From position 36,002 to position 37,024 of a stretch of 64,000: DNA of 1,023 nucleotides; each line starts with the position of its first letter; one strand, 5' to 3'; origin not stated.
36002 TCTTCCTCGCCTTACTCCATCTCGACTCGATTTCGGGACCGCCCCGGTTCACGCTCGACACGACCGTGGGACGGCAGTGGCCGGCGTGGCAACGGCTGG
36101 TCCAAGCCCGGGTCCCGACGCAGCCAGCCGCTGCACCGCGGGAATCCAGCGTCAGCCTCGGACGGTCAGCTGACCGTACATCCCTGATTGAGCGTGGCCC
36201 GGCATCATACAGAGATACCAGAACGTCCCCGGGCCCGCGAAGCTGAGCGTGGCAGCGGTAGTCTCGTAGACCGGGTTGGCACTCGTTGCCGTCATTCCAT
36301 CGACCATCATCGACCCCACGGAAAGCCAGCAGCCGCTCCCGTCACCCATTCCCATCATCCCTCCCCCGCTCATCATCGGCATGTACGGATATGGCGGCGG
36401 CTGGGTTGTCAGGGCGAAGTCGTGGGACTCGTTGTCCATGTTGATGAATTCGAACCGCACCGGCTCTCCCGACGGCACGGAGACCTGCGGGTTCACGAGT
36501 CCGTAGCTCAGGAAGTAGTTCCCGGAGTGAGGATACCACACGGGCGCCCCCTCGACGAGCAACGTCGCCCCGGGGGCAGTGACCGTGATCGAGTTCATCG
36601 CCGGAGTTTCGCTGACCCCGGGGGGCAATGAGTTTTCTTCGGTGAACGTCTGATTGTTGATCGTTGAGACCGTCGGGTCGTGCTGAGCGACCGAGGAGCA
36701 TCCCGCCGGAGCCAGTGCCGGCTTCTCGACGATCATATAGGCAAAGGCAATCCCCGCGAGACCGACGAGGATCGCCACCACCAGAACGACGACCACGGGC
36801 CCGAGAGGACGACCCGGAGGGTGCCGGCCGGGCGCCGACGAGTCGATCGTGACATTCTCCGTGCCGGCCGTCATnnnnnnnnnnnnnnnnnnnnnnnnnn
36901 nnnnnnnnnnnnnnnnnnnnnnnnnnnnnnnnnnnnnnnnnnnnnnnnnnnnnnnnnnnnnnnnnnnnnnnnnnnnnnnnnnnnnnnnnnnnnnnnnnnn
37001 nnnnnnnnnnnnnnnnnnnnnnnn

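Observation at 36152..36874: Type-1 copper cupredoxin carrying a Met-rich (MxM/MGM) segment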

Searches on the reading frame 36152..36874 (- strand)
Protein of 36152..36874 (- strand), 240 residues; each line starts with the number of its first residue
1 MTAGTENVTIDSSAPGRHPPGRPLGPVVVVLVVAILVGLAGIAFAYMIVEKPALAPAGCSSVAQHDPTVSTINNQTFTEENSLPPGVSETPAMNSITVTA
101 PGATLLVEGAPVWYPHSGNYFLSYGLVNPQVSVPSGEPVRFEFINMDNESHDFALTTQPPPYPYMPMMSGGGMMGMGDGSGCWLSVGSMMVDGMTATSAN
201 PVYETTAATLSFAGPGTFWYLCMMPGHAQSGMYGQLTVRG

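Call 3: search_protein_families(library=pfam, proteins=[window:36152-36874:-], max_evalue=0.1)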
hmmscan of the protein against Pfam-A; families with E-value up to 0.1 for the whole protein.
window:36152-36874:- (240 aa): 8 families
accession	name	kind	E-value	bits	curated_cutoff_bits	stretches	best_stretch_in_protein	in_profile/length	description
PF06525.17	SoxE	-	1.1e-06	28.7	21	1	130-238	40-138/149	Sulfocyanin (SoxE) domain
PF23509.1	MSMEG_3727_PQQ-assoc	-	0.0014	18.5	27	1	205-240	101-136/152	MSMEG_3727, PQQ-associated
PF00127.26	Copper-bind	-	0.0084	16.9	21.2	1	203-238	67-98/99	Copper binding proteins, plastocyanin/azurin family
PF07732.21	Cu-oxidase_3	-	0.019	15.4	21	1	188-239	61-115/119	Multicopper oxidase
PF13473.12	Cupredoxin_1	-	0.028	14.9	27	0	130-154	36-60/104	Cupredoxin-like domain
PF09990.14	DUF2231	-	0.028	14.9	26.4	1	21-59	1-39/139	Predicted membrane protein (DUF2231)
PF07731.20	Cu-oxidase_2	-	0.042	14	20.4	0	202-239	97-134/137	Multicopper oxidase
PF05101.18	VirB3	-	0.087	13.6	23.9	0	21-72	17-66/84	Type IV secretory pathway, VirB3-like protein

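Call 4: search_protein_families(library=ncbifam, proteins=[window:36152-36874:-], max_evalue=0.1)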
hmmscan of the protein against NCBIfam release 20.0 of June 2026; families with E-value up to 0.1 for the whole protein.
window:36152-36874:- (240 aa): 4 families
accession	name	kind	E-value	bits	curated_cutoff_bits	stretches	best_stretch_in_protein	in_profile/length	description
TIGR03095.1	rusti_cyanin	equivalog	2.6e-23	82.9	146.7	1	84-239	9-148/148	rusticyanin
NF051440.1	CuResCopIPSEAE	equivalog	2.7e-05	24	280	1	131-239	57-179/180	copper-resistant cuproprotein CopI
TIGR03094.1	sulfo_cyanin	equivalog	0.0001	21.8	168.4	1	122-236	80-182/195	sulfocyanin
TIGR04339.1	PQQ_MSMEG_3727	hypoth_equivalog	0.034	13.8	75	0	203-240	98-135/151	MSMEG_3727 family PQQ-associated protein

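Call 5: search_solved_structures(query=window:36152-36874:-, max_evalue=1, show_alignments=3)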
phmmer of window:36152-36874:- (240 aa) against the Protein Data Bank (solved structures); distinct sequences matched with E-value up to 1: 15.
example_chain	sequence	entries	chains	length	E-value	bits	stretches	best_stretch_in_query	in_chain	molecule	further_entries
1gy1_A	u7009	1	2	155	1.1e-11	47.9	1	89-238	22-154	RUSTICYANIN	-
2cak_A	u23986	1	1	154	2.7e-11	46.5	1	89-238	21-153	RUSTICYANIN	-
1cur_A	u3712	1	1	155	8.5e-11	44.9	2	89-169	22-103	CU(I) RUSTICYANIN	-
1gy2_A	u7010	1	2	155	1.9e-10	43.8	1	89-238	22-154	RUSTICYANIN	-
1a8z_A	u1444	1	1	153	2.5e-10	43.4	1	89-238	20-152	RUSTICYANIN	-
1rcy_A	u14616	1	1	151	2.6e-10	43.3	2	94-169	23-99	RUSTICYANIN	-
1a3z_A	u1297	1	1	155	2.7e-10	43.3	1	94-238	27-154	RUSTICYANIN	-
1e30_A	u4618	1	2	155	3.7e-10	42.8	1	89-238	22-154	RUSTICYANIN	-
2cal_A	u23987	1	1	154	2.9e-09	39.9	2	89-169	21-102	RUSTICYANIN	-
6tfd_A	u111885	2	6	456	1.8e-06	30.7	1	191-238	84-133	Copper-containing nitrite reductase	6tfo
1ov8_A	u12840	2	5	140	9.4e-05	25.1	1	192-238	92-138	Auracyanin B | PROTEIN (AURACYANIN)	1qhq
2dv6_A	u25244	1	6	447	0.00036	23.2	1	189-238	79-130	Nitrite reductase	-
1ws7_A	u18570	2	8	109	0.0016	21.1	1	196-235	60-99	Mavicyanin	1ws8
6kol_A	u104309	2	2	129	0.038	16.6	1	208-238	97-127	Blue (Type 1) copper domain protein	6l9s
2aan_A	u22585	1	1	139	0.51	12.9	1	203-238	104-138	auracyanin A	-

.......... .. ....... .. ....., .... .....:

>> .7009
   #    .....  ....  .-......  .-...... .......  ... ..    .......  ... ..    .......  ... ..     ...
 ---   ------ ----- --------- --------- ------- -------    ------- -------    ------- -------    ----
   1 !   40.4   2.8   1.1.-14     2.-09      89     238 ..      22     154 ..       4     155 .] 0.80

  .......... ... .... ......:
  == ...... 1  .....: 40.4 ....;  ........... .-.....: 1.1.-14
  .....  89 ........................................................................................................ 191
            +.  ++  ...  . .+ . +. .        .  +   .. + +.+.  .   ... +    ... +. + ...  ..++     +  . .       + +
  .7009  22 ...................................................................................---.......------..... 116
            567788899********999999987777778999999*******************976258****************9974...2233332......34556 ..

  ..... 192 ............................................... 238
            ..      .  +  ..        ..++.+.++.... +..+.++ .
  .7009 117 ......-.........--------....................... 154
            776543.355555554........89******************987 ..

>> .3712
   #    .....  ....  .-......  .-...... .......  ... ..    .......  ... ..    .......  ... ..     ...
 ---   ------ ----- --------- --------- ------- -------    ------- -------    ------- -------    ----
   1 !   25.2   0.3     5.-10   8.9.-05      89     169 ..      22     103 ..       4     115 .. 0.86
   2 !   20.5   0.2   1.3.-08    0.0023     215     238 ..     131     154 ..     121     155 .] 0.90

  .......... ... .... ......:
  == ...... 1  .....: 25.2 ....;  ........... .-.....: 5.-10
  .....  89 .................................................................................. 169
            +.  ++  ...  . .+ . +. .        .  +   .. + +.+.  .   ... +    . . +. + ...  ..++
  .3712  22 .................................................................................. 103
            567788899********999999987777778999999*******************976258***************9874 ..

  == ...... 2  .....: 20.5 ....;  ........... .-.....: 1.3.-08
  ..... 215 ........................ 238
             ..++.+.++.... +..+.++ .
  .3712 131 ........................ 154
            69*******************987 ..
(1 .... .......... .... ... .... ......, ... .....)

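Call 6: find_homologous_proteins(query=window:36152-36874:-)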
Query window:36152-36874:- (240 aa): 44 proteins with E <= 0.001 among 1529 candidates.
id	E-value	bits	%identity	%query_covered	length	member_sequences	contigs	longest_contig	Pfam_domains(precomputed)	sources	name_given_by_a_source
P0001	8.5e-148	508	95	100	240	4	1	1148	PF06525.18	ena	-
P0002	2.7e-147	507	95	100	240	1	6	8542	PF06525.18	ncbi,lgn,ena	-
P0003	2.4e-141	487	91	100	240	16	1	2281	PF06525.18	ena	-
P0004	8.1e-139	479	89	100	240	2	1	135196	PF06525.18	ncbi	-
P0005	1.1e-133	462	87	100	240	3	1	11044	PF06525.18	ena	-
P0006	2.1e-117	409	78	100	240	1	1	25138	PF06525.18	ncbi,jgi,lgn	-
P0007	2.7e-83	297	61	94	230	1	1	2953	-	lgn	-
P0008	2.0e-82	294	65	88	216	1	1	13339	PF06525.18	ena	-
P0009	4.9e-81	290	63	93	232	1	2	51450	PF06525.18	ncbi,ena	-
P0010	2.1e-79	284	55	96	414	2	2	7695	PF06525.18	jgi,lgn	jgi:rusticyanin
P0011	9.5e-78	279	65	78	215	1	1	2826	PF06525.18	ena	-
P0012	2.8e-74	268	56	94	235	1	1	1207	-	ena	-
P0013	3.9e-74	267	65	76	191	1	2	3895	-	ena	-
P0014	1.3e-46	177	64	57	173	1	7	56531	-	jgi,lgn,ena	jgi:hypothetical protein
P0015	6.7e-44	168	50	71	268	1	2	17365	-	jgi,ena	-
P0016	7.7e-40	155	47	71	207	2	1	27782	PF00127.27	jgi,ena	-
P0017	3.6e-39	153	39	93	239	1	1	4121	PF00127.27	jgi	jgi:rusticyanin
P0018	5.3e-38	149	47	71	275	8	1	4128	PF00127.27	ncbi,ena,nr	ncbi:MAG: hypothetical protein JRN20_21600 [Nitrososphaerota archaeon]|nr:hypothetical protein [Nitr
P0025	8.4e-15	73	37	51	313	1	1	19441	-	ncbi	-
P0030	1.8e-13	68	35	51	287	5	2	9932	PF00127.27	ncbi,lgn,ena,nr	ncbi:MAG: hypothetical protein JRN20_16465 [Nitrososphaerota archaeon]|nr:hypothetical protein [Nitr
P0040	1.6e-10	59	35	50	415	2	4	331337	-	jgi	jgi:rusticyanin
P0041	3.3e-10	58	39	49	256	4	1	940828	PF00127.27,PF07732.22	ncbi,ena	-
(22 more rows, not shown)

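Call 11: find_encoding_contigs(protein=P0004, flank=10000, max_places=3)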
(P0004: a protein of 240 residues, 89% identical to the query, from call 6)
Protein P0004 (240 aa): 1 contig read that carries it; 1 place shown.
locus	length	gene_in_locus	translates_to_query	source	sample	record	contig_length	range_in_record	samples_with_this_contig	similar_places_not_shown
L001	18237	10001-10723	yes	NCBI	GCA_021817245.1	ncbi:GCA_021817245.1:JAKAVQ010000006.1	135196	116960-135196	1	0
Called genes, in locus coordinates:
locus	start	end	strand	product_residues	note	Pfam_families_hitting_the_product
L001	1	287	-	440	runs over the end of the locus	PF18195:GatD_N, PF00710:Asparaginase, PF17763:Asparaginase_C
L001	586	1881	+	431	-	-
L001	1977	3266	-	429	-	PF22515:DUF6996, PF22518:DUF6997, PF23871:DUF7226, PF09821:AAA_assoc_C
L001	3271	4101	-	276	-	PF02086:MethyltransfD12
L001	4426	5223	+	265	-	-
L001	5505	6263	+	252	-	-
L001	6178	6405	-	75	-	-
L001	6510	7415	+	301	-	PF01545:Cation_efflux, PF16916:ZT_dimer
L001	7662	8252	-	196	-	PF01209:Ubie_methyltran, PF13489:Methyltransf_23, PF06325:PrmA (faint), PF13847:Methyltransf_31, PF08241:Methyltransf_11, PF08242:Methyltransf_12, PF13649:Methyltransf_25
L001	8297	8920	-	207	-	-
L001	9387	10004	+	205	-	-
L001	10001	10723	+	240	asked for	PF06525:SoxE (weak)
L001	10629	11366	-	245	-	-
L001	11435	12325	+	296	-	-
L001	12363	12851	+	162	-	-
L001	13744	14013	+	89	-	-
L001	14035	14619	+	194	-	-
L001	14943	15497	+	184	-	-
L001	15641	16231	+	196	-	-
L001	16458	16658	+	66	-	PF09853:DUF2080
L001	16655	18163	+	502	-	PF05598:DUF772, PF01609:DDE_Tnp_1, PF13751:DDE_Tnp_1_6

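Call 12: find_encoding_contigs(protein=P0006, flank=10000, max_places=3)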
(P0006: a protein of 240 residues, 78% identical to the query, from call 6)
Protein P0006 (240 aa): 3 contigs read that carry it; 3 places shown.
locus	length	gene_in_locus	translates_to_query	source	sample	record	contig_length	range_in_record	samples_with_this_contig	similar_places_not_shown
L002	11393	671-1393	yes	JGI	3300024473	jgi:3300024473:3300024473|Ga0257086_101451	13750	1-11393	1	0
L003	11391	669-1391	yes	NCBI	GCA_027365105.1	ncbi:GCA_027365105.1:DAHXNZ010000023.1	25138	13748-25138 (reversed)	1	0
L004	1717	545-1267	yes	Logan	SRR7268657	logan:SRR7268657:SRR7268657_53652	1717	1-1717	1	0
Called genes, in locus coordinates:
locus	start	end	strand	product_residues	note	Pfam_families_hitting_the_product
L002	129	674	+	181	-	-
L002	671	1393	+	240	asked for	PF06525:SoxE (weak)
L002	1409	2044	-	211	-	-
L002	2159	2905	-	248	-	-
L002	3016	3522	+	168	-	-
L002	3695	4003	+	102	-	-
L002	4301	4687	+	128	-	-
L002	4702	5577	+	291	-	PF00355:Rieske (weak)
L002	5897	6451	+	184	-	-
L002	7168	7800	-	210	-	PF03729:DUF308 (faint)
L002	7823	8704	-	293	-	PF03956:Lys_export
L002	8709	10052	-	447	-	PF00709:Adenylsucc_synt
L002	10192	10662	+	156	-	PF00571:CBS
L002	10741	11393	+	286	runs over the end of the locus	PF07690:MFS_1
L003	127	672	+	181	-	-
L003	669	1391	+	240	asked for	PF06525:SoxE (weak)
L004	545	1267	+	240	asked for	PF06525:SoxE (weak)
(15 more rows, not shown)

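Call 13: find_related_loci(query=A1, collection=genome_contigs, flank=10000)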
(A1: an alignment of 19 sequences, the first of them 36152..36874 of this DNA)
Query A1 (240 aa) in genome_contigs; peptide patterns used: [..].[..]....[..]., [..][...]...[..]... (x = any residue, [..] = any of these).
61 stretches matched a pattern; 10 encode a relative of the query (tblastn E <= 1e-3); 10 distinct loci.
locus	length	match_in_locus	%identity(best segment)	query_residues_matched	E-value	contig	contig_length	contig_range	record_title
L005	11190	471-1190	90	1-240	4e-118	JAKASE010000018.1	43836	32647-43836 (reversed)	MAG: Thermoplasmata archaeon isolate YP1.bin27 NODE_733_length_43836_cov_13.878057, whole genome shotgun sequence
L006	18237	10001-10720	89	1-240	2e-111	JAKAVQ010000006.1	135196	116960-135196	MAG: Thermoplasmata archaeon isolate YP4.bin112 NODE_148_length_135196_cov_4.338686, whole genome shotgun sequence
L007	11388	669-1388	78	1-240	3e-89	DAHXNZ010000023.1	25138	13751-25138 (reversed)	MAG TPA_asm: Thermoplasmata archaeon isolate clean313 NODE_23_length_25138_cov_26.155572, whole genome shotgun sequence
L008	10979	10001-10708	39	16-240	4e-50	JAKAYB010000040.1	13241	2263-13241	MAG: Thermoplasmata archaeon isolate YS3.bin24 NODE_1082_length_13241_cov_4.521885, whole genome shotgun sequence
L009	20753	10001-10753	37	1-240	4e-50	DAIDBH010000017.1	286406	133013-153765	MAG TPA_asm: Thermoplasmatales archaeon isolate clean327 k141_11122, whole genome shotgun sequence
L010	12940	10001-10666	40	27-240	7e-50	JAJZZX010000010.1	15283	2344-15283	MAG: Thermoplasmata archaeon isolate TL2-2.bin24 NODE_1892_length_15283_cov_91.321325, whole genome shotgun sequence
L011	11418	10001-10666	40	27-240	3e-49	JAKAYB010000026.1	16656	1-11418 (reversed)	MAG: Thermoplasmata archaeon isolate YS3.bin24 NODE_710_length_16656_cov_6.256035, whole genome shotgun sequence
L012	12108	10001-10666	38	27-240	2e-46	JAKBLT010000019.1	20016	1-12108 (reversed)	MAG: Thermoplasmata archaeon isolate FK2.bin63 NODE_3531_length_20016_cov_27.271607, whole genome shotgun sequence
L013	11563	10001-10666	38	27-240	2e-46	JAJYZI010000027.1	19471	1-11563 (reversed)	MAG: Thermoplasmata archaeon isolate FK5.bin124 NODE_3604_length_19471_cov_26.512562, whole genome shotgun sequence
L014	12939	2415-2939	43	68-239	8e-43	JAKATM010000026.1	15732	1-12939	MAG: Thermoplasmata archaeon isolate YP2.bin63 NODE_3074_length_15732_cov_3.018968, whole genome shotgun sequence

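Call 23: predict_structure(alignment_id=A2)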
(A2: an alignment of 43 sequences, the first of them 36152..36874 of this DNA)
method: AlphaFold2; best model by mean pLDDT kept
length: 240 residues; sequences in the alignment: 43
mean_pLDDT: 77.8   pTM: 0.69
mean pLDDT of the five models: 77.8, 77.2, 77.2, 76.9, 73.5
residues with pLDDT >= 90: 100; 70-90: 67; 50-70: 36; < 50: 37
segments of 3 or more residues with pLDDT < 50: 1-7, 11-18, 44-56, 169-172
pLDDT, mean of each block of 10 residues (from residue 1): 45 44 62 72 48 51 91 89 93 95 91 74 94 94 89 91 70 52 84 67 91 95 90 95
secondary structure, 60 per line:
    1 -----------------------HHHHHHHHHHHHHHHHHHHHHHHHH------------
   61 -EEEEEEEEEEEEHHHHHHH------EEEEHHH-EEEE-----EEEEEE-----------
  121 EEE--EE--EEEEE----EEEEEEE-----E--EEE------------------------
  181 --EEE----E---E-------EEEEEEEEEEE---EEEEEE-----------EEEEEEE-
elements in order: H24-48 E62-73 H74-80 E87-90 E95-98 E104-109 E121-123 E130-134 E139-145 E154-156 E183-185 E202-212 E216-221 E233-239

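Call 27: search_protein_representatives(alignment_id=A1)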
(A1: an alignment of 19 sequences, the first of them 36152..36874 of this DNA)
Query: 19 sequences, 236 profile positions. Proteins with E-value up to 0.001 (for the whole library): 616; up to 1e-10: 198; up to 1e-30: 16. The best 150 are listed.
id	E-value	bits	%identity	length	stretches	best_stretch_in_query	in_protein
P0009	3.6e-107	373.7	-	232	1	6-236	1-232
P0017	1.1e-79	283.8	-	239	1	4-234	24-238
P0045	2.0e-67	243.6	-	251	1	58-234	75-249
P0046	1.6e-66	240.7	-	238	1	40-236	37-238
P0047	9.4e-66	238.2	-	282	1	19-235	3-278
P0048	1.9e-65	237.2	-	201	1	63-234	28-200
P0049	5.7e-65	235.6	-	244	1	16-236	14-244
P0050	2.1e-46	174.8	-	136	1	101-235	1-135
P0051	5.5e-44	166.9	-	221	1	24-234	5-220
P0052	7.1e-43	163.3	-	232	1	20-234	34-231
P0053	4.8e-40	154.0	-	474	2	55-233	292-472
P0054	2.1e-38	148.7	-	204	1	23-235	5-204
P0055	1.5e-37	145.9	-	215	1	14-234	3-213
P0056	4.2e-33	131.3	-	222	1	28-234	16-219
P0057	4.1e-31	124.8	-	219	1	33-234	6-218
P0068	2.4e-23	99.4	-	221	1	56-234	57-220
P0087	7.7e-21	91.2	-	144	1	84-234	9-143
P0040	2.8e-20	89.3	-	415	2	94-236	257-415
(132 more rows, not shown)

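Call 29: fold_search(model_id=the predicted structure, library=pdb)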
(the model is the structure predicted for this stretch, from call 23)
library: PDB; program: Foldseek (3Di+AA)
matches with E <= 10: 1212; with E <= 0.001: 204
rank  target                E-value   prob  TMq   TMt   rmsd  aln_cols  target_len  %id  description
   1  2cak                  6.0e-12  1.00  0.54  0.81   3.5       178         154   22  1.27Angstrom Structure of Rusticyanin from Thiobacillus ferrooxidans (released 2006-03-08)
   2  1a3z                  1.6e-11  1.00  0.53  0.82   3.5       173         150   21  REDUCED RUSTICYANIN AT 1.9 ANGSTROMS (released 1998-07-29)
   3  1rcy                  2.0e-11  1.00  0.53  0.81   3.6       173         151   21  RUSTICYANIN (RC) FROM THIOBACILLUS FERROOXIDANS (released 1997-05-15)
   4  1a8z                  3.4e-11  1.00  0.53  0.79   3.7       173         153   19  STRUCTURE DETERMINATION OF A 16.8KDA COPPER PROTEIN RUSTICYANIN AT 2.1A RESOLUTION USING ANOMALOUS SCATTERING DATA WITH  (released 1998-06-17)
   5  1gy2_A                4.0e-11  1.00  0.52  0.77   3.9       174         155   19  Crystal structure of Met148Leu rusticyanin (released 2002-05-23)
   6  1e30_A                4.3e-11  1.00  0.51  0.77   5.0       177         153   21  Crystal structure of the Met148Gln mutant of rusticyanin at 1.5 Angstrom resolution (released 2000-07-28)
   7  2cal                  5.1e-11  1.00  0.53  0.80   3.8       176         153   20  Crystal structure of His143Met rusticyanin (released 2006-01-05)
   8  1gy1_A                5.7e-11  1.00  0.52  0.79   3.6       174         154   21  Crystal structures of Ser86Asp and Met148Leu Rusticyanin (released 2002-05-23)
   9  1cur_MODEL_1_A        1.6e-08  1.00  0.53  0.79   3.4       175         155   21  REDUCED RUSTICYANIN, NMR (released 1996-11-08)
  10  1qhq                  1.7e-06  1.00  0.36  0.60   4.5       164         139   21  AURACYANIN, A BLUE COPPER PROTEIN FROM THE GREEN THERMOPHILIC PHOTOSYNTHETIC BACTERIUM CHLOROFLEXUS AURANTIACUS (released 2001-03-07)
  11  2dv6_A                1.0e-05  1.00  0.37  0.22   2.6       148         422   14  Crystal structure of nitrite reductase from Hyphomicrobium denitrificans (released 2007-02-20)
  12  6kol                  1.1e-05  1.00  0.38  0.69   4.6       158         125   15  Crystal structure of auracyanin from photosynthetic bacterium Roseiflexus castenholzii (released 2020-01-29)
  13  2iwf_A                1.3e-05  1.00  0.31  0.14   7.7       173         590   16  Resting form of pink nitrous oxide reductase from Achromobacter Cycloclastes (released 2006-08-16)
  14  1fwx_A                2.3e-05  1.00  0.30  0.14   7.7       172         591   15  CRYSTAL STRUCTURE OF NITROUS OXIDE REDUCTASE FROM P. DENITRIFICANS (released 2001-09-25)
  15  1fwx_D                2.5e-05  1.00  0.31  0.14   7.7       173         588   15  CRYSTAL STRUCTURE OF NITROUS OXIDE REDUCTASE FROM P. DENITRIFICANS (released 2001-09-25)
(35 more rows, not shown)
